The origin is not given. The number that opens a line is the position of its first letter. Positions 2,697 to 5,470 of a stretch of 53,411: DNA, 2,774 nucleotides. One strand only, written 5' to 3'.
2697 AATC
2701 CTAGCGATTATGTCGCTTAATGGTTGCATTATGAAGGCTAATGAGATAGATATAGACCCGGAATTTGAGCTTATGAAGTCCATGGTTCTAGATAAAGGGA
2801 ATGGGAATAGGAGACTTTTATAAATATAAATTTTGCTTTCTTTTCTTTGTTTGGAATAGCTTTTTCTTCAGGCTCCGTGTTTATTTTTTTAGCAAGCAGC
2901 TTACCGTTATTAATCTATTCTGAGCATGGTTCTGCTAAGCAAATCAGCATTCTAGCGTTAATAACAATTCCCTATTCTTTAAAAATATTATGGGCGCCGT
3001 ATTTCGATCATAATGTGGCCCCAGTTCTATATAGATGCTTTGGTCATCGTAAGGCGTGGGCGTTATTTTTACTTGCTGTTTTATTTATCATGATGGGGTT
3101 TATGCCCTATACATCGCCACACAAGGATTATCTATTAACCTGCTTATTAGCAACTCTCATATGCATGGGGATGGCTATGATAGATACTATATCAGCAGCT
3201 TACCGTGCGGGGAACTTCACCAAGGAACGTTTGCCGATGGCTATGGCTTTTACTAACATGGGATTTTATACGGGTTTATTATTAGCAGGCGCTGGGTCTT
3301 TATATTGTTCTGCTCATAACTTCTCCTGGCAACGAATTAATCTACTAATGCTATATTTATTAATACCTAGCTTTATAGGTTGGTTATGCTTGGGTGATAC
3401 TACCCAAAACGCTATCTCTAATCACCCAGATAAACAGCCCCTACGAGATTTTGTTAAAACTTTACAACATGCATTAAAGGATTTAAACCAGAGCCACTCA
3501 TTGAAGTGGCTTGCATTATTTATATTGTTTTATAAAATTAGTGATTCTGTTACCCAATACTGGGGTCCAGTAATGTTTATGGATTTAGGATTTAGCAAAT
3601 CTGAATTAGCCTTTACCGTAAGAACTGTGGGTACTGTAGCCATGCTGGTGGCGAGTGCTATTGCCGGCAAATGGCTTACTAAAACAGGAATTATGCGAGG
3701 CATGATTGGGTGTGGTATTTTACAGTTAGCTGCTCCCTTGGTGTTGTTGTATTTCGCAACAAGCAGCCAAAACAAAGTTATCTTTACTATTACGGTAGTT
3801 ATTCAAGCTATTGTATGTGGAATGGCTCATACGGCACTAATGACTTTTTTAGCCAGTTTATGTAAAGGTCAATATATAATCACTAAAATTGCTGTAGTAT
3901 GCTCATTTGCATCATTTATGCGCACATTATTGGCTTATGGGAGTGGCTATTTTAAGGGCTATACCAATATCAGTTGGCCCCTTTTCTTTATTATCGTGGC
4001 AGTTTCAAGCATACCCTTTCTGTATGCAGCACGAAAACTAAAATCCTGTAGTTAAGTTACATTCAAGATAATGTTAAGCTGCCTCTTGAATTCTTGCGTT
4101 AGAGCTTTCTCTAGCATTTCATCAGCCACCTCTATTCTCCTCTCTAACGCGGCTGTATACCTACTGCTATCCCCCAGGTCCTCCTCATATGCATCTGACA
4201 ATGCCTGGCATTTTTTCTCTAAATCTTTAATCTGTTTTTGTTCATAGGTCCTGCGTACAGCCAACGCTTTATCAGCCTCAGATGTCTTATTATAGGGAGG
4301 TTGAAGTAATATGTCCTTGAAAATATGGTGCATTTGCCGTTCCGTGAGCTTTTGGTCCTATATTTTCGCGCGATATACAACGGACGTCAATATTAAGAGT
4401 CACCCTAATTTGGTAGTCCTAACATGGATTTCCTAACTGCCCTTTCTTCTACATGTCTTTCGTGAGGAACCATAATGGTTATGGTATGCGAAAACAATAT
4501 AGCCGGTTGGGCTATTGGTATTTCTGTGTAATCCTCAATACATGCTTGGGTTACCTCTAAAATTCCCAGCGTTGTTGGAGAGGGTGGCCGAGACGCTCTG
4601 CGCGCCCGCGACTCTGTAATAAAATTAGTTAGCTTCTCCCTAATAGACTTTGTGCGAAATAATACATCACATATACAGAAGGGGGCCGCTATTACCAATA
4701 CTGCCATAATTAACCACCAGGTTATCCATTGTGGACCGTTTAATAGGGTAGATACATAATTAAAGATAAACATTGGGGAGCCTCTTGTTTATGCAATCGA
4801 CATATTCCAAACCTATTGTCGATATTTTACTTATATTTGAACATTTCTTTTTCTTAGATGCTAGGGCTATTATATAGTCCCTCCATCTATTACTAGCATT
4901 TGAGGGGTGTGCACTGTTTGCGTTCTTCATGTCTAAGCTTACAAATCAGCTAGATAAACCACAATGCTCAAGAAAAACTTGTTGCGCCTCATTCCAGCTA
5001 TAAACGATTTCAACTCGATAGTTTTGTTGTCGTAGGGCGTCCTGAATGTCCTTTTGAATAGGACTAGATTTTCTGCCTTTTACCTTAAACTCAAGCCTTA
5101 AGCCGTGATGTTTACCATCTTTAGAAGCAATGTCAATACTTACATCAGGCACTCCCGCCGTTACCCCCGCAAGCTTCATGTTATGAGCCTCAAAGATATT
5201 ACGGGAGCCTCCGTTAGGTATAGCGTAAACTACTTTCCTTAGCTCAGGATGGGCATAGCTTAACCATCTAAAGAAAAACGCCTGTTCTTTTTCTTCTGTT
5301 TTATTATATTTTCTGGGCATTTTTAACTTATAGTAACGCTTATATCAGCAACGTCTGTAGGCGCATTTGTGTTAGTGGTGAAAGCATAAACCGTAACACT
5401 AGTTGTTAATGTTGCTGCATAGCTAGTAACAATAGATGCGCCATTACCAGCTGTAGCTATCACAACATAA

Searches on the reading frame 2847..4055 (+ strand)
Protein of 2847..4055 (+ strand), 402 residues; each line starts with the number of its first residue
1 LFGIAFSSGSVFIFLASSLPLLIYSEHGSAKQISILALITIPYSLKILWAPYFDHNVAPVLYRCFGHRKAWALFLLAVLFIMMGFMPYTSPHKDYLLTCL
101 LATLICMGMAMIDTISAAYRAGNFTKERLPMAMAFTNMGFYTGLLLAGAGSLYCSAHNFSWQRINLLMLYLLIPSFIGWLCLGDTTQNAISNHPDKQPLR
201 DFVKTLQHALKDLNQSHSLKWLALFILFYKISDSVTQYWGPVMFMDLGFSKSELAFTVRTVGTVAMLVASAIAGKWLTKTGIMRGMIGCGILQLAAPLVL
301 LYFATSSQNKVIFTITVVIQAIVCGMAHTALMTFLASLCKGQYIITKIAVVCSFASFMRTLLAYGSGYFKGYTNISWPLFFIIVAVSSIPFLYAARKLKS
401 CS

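Call 42: search_protein_families(library=phrogs, proteins=[window:2847-4055:+], max_evalue=0.001)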
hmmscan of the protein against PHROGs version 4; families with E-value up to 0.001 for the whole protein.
window:2847-4055:+ (402 aa): 1 family
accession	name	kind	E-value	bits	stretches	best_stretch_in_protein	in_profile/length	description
phrog_2034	-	unknown function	2.9e-15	56.8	1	72-386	85-383/406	-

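Call 70: search_dna_similar(query=window:2847-4055:+, collection=plasmids, mode=protein, max_rows=12)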
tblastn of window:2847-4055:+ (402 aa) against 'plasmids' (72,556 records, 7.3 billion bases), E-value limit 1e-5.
Records with a match: 30; places in all: 30; records where one place covers at least 80% of the query: 24.
Best place of each record, by identity: <60% 30.
By first word of the organism name: Escherichia 5; Acinetobacter 5; Azospirillum 4; Methylobacterium 2; Klebsiella 2; Neisseria 2; Trichormus 2; Legionella 1; Aeromonas 1; Providencia 1; and 5 more.
By predicted mobility (MOB-suite, as given by PLSDB): non-mobilizable 21; mobilizable 5; conjugative 4.
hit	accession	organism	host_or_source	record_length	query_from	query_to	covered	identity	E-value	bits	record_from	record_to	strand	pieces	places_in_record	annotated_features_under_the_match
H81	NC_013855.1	Azospirillum sp. B510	-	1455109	4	392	97%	26.8%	6e-29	126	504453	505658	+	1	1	record has no annotation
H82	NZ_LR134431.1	Legionella adelaidensis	environmental,Cooling tower water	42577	1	398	99%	26.0%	5e-23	108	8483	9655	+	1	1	MFS transporter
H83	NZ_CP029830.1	Azospirillum ramasamyi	single cell,Cow dung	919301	4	392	97%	26.6%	5e-28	123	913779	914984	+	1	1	AmpG family muropeptide MFS transporter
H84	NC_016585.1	Azospirillum lipoferum 4B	-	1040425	4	392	97%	26.4%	7e-28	123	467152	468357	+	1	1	none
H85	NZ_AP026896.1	Aeromonas caviae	Microbe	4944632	1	392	98%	25.7%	2e-10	71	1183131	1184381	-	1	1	none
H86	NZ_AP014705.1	Methylobacterium aquaticum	-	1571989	1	390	97%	25.3%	2e-21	103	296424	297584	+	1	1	none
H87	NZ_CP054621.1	Azospirillum oryzae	cell culture,soil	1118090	4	392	97%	24.9%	4e-25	115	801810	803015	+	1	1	record has no annotation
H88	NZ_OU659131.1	Providencia alcalifaciens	Canis lupus familiaris,intestine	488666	4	396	98%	23.7%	2e-22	107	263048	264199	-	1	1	ampG: muropeptide MFS transporter AmpG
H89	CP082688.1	Salmonella enterica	ground turkey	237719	4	392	97%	23.8%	5e-22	105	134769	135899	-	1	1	ampG: muropeptide MFS transporter AmpG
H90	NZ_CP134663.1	Escherichia coli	Larus michahellis,bacteria,cloaca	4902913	4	392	97%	23.5%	2e-20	100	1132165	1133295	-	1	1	none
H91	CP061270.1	Escherichia coli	Sheep,cell culture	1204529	4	392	97%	23.5%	2e-20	100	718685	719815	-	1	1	ampG: muropeptide MFS transporter AmpG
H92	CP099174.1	Escherichia coli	culture,Pooled soil sample collected ...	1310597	4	392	97%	23.5%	2e-20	100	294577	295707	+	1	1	ampG: muropeptide MFS transporter AmpG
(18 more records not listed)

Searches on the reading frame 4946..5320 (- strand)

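Call 42: search_protein_families(library=phrogs, proteins=[window:4946-5320:-], max_evalue=0.001)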
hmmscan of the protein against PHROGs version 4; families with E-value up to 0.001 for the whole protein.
window:4946-5320:- (124 aa): 3 families
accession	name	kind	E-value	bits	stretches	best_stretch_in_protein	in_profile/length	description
phrog_824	-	unknown function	1.3e-35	124.6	1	3-123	60-178/265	-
phrog_2363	-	unknown function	7e-16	59.4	1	7-122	59-173/192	-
phrog_5702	-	DNA, RNA and nucleotide metabolism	8.1e-07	30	1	52-117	2-64/70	Holliday junction resolvase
